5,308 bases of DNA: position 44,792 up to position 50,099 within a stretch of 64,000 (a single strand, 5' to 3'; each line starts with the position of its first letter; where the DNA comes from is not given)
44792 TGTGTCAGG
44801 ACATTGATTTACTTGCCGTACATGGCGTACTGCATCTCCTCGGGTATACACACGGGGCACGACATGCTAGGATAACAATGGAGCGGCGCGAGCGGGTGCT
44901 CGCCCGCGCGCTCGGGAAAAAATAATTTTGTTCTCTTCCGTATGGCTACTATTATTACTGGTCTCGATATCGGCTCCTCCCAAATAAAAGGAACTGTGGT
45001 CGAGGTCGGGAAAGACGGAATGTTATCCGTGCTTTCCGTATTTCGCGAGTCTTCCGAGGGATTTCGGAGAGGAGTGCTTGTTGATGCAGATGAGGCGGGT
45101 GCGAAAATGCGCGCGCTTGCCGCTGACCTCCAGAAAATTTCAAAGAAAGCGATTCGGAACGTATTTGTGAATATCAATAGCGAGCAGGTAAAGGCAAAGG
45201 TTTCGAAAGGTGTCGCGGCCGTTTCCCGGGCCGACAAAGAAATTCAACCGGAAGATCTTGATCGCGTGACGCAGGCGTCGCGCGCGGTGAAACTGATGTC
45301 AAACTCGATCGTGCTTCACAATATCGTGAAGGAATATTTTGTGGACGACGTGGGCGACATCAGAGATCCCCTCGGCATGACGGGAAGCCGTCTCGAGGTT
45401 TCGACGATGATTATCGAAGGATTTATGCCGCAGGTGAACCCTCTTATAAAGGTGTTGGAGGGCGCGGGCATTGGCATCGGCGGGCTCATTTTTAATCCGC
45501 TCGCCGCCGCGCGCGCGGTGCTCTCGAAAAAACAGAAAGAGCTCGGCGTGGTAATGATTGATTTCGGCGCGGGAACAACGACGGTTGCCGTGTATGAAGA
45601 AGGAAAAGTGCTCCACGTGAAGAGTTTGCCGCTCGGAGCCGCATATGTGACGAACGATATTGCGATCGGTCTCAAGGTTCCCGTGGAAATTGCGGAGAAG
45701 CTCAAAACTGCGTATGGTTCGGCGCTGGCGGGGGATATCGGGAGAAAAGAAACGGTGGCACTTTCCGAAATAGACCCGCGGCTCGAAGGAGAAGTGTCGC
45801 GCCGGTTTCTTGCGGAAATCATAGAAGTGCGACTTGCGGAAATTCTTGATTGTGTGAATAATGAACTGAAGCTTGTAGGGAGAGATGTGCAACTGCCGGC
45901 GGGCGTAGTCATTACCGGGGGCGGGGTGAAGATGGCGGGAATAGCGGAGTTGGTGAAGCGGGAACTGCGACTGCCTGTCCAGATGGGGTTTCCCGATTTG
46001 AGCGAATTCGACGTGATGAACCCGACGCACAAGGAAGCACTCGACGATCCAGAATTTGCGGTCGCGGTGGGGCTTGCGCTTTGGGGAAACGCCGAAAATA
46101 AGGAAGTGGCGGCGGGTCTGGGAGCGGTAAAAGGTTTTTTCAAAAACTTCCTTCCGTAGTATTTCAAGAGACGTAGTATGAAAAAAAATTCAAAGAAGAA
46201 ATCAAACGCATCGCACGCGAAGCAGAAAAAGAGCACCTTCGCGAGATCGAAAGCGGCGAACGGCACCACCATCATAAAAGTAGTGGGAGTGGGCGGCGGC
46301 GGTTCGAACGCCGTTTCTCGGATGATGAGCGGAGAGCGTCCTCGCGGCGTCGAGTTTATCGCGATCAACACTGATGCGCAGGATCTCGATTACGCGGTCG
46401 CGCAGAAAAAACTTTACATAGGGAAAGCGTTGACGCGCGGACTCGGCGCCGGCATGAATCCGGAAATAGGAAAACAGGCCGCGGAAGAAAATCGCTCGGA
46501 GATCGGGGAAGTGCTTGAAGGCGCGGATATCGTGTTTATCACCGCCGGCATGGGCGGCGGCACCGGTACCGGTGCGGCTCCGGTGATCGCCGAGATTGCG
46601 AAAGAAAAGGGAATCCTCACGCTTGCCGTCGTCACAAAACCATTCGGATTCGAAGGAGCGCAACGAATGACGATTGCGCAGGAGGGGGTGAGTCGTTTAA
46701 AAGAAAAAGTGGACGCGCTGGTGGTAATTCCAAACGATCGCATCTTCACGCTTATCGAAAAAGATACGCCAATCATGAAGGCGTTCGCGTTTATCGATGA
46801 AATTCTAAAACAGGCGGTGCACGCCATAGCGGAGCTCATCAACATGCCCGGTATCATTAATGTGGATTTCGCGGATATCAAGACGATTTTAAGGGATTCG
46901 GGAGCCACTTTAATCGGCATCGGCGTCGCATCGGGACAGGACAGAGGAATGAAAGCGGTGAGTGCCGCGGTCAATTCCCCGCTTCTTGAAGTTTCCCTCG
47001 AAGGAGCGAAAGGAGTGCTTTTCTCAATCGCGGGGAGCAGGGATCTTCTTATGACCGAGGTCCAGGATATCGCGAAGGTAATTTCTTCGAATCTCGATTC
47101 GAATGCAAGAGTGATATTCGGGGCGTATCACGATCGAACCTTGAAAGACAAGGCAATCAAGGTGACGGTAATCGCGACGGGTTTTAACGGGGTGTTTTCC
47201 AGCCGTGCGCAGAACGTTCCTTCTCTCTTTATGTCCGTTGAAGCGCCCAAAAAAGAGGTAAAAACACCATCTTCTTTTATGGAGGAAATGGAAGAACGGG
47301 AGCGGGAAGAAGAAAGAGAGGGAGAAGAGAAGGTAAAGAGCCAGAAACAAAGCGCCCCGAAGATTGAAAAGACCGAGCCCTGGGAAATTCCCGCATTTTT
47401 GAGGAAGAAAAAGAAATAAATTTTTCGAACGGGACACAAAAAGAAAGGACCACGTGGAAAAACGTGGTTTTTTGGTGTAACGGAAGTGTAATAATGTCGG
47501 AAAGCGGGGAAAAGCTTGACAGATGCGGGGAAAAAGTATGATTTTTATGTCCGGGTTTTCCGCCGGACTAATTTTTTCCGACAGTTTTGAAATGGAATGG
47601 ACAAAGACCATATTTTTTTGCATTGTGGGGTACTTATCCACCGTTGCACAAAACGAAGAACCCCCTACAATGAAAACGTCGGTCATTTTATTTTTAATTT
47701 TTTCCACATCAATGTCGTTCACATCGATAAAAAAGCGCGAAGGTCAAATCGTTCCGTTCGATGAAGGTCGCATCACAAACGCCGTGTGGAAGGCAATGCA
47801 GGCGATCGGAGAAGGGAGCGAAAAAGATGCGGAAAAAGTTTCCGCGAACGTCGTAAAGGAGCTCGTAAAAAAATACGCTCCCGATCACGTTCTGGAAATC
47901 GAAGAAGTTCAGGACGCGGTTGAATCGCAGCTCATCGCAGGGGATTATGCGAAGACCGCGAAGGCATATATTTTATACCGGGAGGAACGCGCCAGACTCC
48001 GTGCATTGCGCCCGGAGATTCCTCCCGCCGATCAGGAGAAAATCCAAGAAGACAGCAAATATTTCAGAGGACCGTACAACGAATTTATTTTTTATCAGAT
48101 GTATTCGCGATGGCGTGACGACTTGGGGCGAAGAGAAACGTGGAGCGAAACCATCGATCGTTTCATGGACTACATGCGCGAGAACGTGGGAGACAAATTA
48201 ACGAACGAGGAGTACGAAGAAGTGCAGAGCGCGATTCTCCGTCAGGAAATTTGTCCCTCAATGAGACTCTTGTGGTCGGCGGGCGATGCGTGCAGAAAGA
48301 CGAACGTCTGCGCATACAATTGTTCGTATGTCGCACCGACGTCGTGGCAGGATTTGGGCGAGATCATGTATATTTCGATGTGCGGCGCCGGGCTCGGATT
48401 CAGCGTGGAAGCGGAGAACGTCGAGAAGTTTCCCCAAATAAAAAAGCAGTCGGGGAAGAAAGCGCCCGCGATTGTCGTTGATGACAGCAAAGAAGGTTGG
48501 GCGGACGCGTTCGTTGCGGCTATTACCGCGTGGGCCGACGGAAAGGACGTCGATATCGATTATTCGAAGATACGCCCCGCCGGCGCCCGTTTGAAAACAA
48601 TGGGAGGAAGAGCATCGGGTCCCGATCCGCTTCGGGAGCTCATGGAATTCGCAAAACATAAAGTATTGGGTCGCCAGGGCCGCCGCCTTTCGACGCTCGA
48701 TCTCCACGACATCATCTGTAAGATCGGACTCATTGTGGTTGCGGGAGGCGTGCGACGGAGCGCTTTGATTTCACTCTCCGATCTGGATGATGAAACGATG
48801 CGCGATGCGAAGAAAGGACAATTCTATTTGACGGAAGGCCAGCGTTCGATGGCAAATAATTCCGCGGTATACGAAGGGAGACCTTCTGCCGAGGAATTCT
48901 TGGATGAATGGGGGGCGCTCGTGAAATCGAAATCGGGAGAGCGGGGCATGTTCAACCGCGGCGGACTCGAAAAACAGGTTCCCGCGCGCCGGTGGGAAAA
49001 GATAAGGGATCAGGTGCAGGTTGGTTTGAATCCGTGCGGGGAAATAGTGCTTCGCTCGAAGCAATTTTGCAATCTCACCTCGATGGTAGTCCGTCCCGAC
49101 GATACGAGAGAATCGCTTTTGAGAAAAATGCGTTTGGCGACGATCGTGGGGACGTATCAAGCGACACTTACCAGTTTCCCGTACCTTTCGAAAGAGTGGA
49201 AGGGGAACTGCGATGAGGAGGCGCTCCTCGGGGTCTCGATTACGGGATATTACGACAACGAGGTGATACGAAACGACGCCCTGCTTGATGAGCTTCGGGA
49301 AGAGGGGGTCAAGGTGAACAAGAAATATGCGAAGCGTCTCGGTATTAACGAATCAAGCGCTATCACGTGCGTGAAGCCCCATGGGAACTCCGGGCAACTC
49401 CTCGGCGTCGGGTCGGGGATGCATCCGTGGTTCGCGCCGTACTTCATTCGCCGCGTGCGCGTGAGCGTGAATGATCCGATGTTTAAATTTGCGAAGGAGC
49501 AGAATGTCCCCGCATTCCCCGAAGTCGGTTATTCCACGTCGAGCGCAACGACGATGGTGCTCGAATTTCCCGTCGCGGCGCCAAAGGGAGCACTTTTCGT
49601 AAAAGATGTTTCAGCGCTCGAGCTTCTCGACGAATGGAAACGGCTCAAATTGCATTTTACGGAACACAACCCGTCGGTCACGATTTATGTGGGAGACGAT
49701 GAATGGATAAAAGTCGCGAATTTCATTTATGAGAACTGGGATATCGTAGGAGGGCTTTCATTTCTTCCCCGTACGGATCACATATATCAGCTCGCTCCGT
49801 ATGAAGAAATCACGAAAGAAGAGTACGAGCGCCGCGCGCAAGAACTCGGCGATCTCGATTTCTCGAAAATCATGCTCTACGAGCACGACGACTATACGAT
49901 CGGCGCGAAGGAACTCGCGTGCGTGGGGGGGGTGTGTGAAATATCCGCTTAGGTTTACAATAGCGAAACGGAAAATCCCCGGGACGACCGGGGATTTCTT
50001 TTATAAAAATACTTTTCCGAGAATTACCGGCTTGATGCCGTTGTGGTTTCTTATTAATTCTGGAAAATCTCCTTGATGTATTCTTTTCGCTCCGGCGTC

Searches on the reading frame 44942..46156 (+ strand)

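Call 79: search_protein_families(library=pfam, proteins=[window:44942-46156:+], max_evalue=0.00001)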
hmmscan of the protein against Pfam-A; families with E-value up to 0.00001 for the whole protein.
window:44942-46156:+ (405 aa): 4 families
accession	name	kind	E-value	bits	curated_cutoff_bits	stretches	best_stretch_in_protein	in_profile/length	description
PF14450.12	FtsA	-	1.6e-33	116.2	31.8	1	204-377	1-127/127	Cell division protein FtsA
PF02491.25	SHS2_FTSA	-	4.4e-18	65.8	25.4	1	82-158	3-78/79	SHS2 domain inserted in FTSA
PF11104.14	PilM_2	-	3.6e-12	46.3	27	0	190-256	169-235/340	Type IV pilus assembly protein PilM;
PF06723.19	MreB_Mbl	-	1.7e-09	37.4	27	1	182-348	126-303/327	MreB/Mbl protein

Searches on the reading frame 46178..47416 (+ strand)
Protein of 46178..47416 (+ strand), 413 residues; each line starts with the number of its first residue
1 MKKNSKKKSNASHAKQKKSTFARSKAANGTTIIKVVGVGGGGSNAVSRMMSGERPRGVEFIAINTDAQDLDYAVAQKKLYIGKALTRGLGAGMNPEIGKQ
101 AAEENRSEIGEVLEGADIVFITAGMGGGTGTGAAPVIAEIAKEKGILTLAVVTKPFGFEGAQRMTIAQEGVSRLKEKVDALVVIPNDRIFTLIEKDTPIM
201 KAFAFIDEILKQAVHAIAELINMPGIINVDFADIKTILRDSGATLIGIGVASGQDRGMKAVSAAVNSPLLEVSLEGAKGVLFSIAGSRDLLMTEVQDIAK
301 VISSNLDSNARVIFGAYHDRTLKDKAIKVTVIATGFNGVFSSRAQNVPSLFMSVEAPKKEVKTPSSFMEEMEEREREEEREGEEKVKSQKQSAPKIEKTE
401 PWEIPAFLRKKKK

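Call 79: search_protein_families(library=pfam, proteins=[window:46178-47416:+], max_evalue=0.00001)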
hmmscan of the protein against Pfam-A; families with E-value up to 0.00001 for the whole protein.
window:46178-47416:+ (413 aa): 2 families
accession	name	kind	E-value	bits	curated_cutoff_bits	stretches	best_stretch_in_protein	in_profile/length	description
PF00091.31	Tubulin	-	1.7e-49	169.2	33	1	33-192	2-188/190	Tubulin/FtsZ family, GTPase domain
PF12327.13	FtsZ_C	-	1.6e-28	99.3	27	1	242-336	1-94/95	FtsZ family, C-terminal domain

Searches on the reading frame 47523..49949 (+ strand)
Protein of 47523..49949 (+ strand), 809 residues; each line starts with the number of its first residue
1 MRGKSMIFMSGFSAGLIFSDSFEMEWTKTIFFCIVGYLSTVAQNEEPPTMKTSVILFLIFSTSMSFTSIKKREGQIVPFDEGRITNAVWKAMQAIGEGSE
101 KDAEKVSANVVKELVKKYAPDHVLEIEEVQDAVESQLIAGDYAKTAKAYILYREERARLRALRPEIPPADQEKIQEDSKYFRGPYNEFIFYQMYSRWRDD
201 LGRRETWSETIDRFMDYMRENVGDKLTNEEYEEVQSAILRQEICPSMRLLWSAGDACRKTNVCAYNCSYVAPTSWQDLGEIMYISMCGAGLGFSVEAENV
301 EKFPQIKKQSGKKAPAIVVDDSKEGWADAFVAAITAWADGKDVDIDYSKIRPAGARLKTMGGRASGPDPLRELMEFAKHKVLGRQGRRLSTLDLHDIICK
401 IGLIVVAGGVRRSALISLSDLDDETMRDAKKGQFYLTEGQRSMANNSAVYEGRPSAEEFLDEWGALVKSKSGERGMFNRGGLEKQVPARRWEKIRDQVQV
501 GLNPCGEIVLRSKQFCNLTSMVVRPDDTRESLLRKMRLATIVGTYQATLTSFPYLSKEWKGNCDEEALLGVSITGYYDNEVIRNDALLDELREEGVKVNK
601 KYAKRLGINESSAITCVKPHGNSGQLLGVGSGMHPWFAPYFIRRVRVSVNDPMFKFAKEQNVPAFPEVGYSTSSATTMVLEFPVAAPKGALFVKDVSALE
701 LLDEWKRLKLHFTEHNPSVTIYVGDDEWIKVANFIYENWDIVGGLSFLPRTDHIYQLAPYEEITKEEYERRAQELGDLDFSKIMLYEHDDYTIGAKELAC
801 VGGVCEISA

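Call 79: search_protein_families(library=pfam, proteins=[window:47523-49949:+], max_evalue=0.00001)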
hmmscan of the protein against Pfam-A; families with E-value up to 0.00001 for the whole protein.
window:47523-49949:+ (809 aa): 3 families
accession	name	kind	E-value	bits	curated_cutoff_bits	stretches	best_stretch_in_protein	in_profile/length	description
PF03477.21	ATP-cone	-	4.7e-22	78.8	25.8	1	68-157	2-87/88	ATP cone domain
PF17975.6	RNR_Alpha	-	1.7e-07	32.2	26.4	1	173-233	8-67/101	Ribonucleotide reductase alpha domain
PF21995.1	RNR-II_ins_dom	-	7.8e-07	29.8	27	1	316-374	36-100/107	B12-dependent ribonucleotide reductase, insertion domain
